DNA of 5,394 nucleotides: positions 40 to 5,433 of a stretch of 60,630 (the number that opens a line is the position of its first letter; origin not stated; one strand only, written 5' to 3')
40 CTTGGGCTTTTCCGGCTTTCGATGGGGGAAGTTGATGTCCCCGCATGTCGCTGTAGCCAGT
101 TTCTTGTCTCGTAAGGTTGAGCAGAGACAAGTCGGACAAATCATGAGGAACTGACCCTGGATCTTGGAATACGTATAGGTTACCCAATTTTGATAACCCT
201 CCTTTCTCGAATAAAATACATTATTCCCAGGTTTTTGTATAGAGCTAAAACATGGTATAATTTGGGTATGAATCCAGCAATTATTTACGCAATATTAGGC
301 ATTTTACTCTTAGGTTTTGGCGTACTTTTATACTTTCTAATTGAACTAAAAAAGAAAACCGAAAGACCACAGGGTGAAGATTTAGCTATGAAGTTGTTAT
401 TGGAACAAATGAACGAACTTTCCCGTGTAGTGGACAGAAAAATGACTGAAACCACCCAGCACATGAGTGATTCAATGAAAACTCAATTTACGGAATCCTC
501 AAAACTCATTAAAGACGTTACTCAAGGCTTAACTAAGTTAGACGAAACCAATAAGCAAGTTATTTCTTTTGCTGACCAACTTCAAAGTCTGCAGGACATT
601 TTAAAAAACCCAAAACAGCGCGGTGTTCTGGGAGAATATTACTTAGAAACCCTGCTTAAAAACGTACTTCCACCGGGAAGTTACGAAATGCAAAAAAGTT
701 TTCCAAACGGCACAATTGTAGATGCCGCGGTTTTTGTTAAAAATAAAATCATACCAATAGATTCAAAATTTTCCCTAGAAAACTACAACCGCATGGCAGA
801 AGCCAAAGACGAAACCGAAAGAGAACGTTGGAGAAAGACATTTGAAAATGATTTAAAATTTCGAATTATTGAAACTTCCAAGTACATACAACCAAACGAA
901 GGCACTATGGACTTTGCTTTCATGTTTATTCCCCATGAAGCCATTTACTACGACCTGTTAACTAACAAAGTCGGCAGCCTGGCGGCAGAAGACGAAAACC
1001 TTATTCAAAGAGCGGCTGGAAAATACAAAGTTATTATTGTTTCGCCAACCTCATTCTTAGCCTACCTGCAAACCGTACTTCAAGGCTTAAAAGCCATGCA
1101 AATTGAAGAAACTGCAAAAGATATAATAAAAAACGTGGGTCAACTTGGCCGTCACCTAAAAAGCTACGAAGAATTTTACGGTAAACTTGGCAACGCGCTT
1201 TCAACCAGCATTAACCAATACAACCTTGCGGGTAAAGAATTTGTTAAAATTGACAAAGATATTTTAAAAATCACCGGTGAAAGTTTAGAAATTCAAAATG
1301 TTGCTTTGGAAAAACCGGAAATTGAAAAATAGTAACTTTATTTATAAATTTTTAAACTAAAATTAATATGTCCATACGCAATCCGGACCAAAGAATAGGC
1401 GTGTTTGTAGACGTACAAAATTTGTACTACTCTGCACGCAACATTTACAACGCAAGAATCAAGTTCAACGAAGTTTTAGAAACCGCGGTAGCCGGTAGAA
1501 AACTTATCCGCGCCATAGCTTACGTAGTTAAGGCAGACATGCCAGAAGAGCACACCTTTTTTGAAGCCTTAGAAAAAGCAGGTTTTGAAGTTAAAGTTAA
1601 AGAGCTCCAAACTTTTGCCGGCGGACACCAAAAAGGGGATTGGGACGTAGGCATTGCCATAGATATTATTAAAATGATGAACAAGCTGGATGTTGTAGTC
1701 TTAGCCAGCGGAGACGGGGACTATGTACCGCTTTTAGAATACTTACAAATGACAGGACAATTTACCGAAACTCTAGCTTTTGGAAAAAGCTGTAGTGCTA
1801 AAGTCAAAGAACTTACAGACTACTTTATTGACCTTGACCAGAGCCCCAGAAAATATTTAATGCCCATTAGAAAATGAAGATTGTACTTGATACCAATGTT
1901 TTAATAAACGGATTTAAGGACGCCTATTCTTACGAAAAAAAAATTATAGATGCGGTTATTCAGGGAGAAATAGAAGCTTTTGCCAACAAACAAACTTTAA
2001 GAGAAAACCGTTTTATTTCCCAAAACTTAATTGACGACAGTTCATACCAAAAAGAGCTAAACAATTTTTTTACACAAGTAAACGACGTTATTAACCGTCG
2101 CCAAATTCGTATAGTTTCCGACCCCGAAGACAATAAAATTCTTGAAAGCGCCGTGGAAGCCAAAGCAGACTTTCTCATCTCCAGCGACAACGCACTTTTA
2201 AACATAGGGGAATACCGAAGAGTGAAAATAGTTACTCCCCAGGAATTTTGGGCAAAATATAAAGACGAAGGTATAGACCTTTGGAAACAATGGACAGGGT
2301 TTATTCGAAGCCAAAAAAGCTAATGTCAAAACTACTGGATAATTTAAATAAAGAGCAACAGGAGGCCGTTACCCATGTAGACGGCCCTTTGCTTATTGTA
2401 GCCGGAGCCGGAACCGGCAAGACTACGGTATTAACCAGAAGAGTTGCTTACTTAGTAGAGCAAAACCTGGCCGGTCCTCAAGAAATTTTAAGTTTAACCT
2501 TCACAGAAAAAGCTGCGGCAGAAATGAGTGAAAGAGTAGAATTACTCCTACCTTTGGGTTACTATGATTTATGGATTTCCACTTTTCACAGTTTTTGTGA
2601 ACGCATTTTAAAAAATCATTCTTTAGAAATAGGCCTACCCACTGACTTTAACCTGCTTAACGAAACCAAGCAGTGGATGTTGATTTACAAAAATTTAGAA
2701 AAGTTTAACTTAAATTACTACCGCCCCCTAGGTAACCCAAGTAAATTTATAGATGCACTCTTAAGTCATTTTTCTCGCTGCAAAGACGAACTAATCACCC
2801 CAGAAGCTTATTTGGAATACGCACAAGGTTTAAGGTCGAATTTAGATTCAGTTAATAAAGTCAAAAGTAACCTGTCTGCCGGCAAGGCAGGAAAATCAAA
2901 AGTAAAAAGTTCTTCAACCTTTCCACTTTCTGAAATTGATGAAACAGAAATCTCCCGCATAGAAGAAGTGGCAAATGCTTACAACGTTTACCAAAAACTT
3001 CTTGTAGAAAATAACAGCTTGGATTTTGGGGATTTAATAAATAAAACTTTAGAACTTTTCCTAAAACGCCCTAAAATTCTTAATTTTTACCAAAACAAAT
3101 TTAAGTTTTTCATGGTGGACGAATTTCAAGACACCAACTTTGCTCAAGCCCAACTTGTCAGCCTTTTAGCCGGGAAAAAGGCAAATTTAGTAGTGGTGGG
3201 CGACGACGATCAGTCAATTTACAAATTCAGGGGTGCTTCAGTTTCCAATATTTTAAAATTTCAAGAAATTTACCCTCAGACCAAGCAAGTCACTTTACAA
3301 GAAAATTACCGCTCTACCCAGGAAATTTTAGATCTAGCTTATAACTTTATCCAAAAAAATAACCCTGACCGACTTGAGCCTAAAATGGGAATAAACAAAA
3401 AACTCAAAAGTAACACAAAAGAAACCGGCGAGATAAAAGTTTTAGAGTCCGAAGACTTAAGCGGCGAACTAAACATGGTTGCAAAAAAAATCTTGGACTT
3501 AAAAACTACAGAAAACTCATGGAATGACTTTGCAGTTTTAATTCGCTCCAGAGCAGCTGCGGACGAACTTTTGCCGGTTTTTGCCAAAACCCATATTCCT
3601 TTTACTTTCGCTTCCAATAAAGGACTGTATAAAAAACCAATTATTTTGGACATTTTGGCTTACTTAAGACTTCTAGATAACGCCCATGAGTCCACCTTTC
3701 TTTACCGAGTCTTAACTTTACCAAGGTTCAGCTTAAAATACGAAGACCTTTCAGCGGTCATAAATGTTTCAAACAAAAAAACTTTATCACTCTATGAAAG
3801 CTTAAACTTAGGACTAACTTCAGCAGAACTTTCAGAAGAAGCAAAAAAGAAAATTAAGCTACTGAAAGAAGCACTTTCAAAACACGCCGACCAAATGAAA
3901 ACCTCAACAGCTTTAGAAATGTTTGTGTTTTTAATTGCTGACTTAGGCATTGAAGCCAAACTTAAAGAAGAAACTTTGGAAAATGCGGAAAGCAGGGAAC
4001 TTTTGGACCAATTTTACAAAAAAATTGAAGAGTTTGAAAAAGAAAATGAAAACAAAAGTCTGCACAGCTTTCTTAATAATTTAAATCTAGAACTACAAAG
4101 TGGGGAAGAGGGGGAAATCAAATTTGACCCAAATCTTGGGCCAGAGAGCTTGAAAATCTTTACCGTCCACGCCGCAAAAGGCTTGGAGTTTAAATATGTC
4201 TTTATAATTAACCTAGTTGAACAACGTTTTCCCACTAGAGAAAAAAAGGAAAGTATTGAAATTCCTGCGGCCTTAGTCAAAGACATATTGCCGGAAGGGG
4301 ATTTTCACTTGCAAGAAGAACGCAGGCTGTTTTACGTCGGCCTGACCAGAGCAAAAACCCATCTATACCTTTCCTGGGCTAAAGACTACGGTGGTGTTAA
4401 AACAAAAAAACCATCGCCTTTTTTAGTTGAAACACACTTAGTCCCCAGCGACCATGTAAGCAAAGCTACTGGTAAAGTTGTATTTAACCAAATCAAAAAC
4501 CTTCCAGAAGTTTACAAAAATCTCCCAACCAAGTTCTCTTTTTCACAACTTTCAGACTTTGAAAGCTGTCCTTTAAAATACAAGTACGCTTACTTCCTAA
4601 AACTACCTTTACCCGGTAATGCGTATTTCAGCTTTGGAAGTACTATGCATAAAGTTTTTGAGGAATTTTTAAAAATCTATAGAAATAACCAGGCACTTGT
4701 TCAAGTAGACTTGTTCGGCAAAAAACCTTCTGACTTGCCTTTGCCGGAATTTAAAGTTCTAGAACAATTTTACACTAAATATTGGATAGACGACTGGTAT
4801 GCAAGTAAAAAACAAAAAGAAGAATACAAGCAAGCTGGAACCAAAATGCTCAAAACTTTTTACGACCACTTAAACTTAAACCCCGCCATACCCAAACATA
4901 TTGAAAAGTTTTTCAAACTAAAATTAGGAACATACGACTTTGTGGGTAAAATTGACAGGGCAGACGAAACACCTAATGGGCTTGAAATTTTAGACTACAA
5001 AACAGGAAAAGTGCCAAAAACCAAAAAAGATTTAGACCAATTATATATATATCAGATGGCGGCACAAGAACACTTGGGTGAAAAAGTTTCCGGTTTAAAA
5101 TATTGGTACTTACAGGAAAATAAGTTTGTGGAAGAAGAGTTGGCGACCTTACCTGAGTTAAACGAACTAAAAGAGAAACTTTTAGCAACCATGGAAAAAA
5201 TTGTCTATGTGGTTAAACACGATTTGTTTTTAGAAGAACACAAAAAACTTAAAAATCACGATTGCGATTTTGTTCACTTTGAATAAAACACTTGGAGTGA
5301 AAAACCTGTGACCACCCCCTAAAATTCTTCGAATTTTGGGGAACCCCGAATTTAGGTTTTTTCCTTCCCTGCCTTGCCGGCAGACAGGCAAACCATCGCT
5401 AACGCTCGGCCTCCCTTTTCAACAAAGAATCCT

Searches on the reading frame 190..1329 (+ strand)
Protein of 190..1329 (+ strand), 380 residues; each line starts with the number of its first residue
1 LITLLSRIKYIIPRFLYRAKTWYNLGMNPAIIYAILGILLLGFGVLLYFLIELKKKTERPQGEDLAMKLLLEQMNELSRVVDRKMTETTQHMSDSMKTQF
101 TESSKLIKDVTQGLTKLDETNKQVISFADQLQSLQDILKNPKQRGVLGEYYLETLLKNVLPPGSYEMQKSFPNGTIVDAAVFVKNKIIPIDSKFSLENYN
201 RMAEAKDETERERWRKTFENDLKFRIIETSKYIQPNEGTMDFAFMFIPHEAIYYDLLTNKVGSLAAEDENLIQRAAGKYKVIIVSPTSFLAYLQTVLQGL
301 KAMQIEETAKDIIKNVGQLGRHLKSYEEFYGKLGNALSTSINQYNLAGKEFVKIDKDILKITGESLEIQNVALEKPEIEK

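Call 23: search_protein_families(library=pfam, proteins=[window:190-1329:+], max_evalue=0.001)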
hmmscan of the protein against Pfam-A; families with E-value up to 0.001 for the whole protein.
window:190-1329:+ (380 aa): 1 family
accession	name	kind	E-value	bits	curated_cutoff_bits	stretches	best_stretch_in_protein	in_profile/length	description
PF02646.22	RmuC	-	4.6e-51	174.1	26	1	73-351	2-270/291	RmuC family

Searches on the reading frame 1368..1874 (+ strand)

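Call 23: search_protein_families(library=pfam, proteins=[window:1368-1874:+], max_evalue=0.001)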
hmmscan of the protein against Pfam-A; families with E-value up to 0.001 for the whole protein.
window:1368-1874:+ (169 aa): 1 family
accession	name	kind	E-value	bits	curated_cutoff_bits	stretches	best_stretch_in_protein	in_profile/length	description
PF01936.24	NYN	-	7.7e-32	111.2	24.2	1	9-157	1-145/145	NYN domain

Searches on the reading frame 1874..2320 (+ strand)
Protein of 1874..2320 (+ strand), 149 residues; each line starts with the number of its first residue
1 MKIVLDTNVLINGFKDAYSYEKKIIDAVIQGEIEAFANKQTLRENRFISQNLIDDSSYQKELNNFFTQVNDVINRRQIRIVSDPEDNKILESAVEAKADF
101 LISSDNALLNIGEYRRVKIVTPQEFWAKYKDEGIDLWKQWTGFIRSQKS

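Call 23: search_protein_families(library=pfam, proteins=[window:1874-2320:+], max_evalue=0.001)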
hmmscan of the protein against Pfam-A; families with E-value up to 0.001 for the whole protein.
window:1874-2320:+ (149 aa): 2 families
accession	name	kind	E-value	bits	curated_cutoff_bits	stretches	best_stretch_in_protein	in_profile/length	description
PF13470.12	PIN_3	-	2.1e-17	64.4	27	1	2-107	1-115/115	PIN domain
PF13638.12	PIN_4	-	0.00063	20.5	21.9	1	3-108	1-117/132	PIN domain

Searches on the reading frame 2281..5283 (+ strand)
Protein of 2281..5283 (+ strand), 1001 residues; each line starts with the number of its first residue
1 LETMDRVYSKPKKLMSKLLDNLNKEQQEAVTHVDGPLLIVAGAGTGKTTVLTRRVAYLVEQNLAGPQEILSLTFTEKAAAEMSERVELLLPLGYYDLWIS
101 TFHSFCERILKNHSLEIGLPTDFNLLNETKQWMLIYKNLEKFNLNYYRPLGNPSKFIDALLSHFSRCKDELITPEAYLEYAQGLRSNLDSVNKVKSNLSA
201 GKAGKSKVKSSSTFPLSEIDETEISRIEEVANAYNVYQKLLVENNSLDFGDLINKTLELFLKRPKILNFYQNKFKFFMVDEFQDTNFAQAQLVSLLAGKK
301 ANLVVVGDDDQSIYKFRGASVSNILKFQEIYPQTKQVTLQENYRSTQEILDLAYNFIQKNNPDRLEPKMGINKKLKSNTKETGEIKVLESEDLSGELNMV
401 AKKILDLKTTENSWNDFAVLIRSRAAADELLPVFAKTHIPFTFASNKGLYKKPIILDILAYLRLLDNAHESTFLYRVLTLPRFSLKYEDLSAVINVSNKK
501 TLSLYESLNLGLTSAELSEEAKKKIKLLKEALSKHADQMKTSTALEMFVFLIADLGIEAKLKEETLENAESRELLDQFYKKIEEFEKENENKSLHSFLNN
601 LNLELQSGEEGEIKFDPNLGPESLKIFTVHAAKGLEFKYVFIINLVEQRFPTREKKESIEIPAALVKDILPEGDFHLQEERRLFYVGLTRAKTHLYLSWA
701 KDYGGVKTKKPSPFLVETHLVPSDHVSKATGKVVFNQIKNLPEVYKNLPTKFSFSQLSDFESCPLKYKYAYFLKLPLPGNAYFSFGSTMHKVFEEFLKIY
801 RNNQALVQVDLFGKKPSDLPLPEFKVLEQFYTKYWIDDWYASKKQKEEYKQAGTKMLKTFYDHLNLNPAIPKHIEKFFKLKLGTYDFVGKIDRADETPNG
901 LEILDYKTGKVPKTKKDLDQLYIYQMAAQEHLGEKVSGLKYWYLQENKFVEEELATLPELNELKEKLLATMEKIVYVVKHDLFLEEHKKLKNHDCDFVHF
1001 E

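Call 16: search_protein_families(library=pfam, proteins=[window:2281-5283:+], max_evalue=0.01)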
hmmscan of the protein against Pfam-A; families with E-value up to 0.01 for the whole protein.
window:2281-5283:+ (1001 aa): 9 families
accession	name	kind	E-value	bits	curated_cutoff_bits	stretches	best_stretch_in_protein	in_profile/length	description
PF00580.27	UvrD-helicase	-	4.2e-80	269.8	23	1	22-331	1-270/271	UvrD/REP helicase N-terminal domain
PF13361.12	UvrD_C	-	1.1e-56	193.3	25.6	1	338-701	2-349/350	UvrD-like helicase C-terminal domain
PF12705.13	PDDEXK_1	-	2.6e-26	93.5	22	1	752-975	2-225/247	PD-(D/E)XK nuclease superfamily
PF13245.12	AAA_19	-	6.1e-24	85.2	25.1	1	26-317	1-134/134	AAA domain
PF13538.12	UvrD_C_2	-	3e-12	46.7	27.4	2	664-697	18-51/52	UvrD-like helicase C-terminal domain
PF13604.12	AAA_30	-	3.1e-11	43.8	27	1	22-87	2-67/191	AAA domain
PF01443.25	Viral_helicase1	-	0.00022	21.5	21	0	272-334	58-116/228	Viral superfamily 1 RNA helicase core domain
PF13087.12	AAA_12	-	0.0021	18.1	27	0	614-696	138-189/195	AAA domain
PF13086.12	AAA_11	-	0.007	16.6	27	0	22-86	2-72/257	AAA domain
